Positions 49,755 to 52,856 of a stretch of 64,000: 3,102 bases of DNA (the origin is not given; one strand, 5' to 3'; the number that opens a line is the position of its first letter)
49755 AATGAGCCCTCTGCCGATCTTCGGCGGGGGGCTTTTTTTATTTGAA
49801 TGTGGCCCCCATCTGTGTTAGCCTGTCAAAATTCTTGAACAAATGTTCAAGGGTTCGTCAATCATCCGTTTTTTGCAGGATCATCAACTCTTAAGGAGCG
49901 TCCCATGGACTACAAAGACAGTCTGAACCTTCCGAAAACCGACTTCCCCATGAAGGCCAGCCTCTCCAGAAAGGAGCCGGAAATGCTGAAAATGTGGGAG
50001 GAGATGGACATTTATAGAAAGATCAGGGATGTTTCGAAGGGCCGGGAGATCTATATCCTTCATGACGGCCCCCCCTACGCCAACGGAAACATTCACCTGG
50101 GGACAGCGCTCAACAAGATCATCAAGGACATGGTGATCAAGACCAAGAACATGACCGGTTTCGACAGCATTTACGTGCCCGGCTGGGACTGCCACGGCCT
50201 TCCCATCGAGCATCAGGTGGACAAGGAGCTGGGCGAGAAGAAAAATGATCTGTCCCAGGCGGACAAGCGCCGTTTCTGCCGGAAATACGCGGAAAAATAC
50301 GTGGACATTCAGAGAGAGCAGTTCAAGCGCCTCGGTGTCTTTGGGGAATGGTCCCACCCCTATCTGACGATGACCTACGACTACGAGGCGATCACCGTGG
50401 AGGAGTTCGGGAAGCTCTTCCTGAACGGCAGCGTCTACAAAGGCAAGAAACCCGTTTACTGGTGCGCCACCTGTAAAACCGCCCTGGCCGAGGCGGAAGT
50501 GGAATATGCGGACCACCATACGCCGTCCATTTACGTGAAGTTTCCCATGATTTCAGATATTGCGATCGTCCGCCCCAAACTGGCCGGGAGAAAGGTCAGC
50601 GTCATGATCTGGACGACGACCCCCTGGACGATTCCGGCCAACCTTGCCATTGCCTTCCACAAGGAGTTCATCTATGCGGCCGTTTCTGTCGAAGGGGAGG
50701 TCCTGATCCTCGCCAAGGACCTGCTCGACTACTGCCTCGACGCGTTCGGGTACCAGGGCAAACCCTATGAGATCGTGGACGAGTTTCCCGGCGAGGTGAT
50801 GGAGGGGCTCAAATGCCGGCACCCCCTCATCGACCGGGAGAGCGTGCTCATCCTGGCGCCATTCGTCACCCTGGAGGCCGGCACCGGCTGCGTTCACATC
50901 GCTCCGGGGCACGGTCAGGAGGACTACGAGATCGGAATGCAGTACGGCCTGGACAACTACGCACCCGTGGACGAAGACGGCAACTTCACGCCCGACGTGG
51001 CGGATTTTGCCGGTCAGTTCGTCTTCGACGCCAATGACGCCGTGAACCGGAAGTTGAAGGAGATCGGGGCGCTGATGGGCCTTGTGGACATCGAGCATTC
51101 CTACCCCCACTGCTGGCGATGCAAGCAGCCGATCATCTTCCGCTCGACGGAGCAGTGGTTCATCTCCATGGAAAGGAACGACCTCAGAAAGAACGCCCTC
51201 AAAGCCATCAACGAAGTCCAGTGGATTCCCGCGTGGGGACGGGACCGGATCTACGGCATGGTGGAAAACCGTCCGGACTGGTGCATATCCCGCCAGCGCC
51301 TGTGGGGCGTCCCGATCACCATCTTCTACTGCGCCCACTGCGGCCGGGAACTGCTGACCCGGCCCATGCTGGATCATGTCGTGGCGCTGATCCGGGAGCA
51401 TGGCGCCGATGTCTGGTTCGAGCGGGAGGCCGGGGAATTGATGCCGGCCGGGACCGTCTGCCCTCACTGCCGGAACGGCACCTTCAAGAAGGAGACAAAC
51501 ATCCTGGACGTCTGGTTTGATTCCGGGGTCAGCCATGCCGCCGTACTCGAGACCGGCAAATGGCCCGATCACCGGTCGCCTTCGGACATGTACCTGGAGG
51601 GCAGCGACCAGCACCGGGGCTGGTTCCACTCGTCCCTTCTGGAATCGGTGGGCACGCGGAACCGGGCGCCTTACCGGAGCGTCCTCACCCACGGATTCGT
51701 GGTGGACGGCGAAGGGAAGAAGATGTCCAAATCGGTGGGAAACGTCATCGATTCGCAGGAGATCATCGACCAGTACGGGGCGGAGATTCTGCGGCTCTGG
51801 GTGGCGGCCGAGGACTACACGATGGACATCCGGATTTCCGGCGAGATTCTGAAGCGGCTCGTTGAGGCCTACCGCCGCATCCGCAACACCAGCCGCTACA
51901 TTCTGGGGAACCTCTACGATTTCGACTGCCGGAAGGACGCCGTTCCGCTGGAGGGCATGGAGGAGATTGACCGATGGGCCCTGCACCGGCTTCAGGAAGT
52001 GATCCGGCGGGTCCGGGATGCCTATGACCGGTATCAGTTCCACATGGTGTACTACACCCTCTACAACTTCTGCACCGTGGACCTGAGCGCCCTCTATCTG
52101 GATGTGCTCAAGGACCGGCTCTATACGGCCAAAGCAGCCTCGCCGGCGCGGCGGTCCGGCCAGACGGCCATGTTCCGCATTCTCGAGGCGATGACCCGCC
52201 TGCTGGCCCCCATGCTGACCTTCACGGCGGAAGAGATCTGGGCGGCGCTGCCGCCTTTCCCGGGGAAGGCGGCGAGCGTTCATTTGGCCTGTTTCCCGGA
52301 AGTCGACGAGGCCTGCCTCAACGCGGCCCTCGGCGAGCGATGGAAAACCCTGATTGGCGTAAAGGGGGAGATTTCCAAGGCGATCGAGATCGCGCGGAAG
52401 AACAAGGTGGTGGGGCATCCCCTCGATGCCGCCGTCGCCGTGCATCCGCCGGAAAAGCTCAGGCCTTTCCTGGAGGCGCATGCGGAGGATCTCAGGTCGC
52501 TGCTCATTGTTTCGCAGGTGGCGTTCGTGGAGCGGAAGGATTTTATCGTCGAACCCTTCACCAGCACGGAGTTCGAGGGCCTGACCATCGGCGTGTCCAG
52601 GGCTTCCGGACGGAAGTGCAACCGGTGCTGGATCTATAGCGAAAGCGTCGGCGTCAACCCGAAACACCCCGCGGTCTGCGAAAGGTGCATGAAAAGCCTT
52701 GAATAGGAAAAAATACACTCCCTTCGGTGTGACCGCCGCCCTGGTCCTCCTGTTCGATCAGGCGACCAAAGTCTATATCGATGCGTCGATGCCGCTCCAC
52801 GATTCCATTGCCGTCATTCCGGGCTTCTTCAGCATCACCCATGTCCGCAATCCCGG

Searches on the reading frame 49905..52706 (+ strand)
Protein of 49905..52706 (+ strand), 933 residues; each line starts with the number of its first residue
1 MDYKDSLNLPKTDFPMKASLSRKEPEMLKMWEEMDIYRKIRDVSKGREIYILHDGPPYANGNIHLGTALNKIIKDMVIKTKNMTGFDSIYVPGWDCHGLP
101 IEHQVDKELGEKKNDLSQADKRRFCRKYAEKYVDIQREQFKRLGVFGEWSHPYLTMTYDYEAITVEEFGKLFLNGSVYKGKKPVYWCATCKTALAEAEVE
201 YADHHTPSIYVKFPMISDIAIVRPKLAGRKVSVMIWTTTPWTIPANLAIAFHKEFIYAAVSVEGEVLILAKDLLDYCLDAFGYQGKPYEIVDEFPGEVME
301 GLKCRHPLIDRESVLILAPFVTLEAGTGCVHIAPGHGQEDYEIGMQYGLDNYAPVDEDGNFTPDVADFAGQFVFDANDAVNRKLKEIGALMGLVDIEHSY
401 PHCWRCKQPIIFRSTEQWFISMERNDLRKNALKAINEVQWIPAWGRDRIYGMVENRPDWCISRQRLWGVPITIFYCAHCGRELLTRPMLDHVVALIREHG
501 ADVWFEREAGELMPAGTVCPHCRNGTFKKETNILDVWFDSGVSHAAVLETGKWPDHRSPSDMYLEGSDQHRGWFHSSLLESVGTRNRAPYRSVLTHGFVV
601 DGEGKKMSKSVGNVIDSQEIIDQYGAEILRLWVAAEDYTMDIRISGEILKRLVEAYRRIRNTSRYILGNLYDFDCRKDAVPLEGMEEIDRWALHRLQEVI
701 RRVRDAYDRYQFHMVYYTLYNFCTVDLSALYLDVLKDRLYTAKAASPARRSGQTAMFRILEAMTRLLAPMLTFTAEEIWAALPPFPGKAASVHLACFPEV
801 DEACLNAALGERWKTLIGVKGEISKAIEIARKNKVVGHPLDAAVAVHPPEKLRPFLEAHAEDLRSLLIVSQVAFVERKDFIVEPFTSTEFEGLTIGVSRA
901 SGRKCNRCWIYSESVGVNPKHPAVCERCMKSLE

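Call 89: search_protein_families(library=pfam, max_evalue=0.00001, proteins=[window:49905-52706:+])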
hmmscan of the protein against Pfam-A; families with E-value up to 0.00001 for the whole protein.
window:49905-52706:+ (933 aa): 6 families
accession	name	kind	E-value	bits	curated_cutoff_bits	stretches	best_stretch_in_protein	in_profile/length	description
PF00133.28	tRNA-synt_1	-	5.5e-142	473.8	22.7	1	27-645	2-414/414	tRNA synthetases class I (I, L, M and V)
PF08264.19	Anticodon_1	-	9.4e-31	107.1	25.1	1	689-844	1-146/148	Anticodon-binding domain of tRNA ligase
PF09334.17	tRNA-synt_1g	-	9.7e-24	84.3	20.1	2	57-200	8-136/391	tRNA synthetases class I (M)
PF01406.26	tRNA-synt_1e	-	4e-07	30.1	27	1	594-651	241-298/301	tRNA synthetases class I (C) catalytic domain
PF06827.20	zf-FPG_IleRS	-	4.1e-07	30.1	21.3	1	904-928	3-27/30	Zinc finger found in FPG and IleRS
PF01921.24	tRNA-synt_1f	-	3.3e-06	26.7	27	0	595-661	271-337/360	tRNA synthetases class I (K)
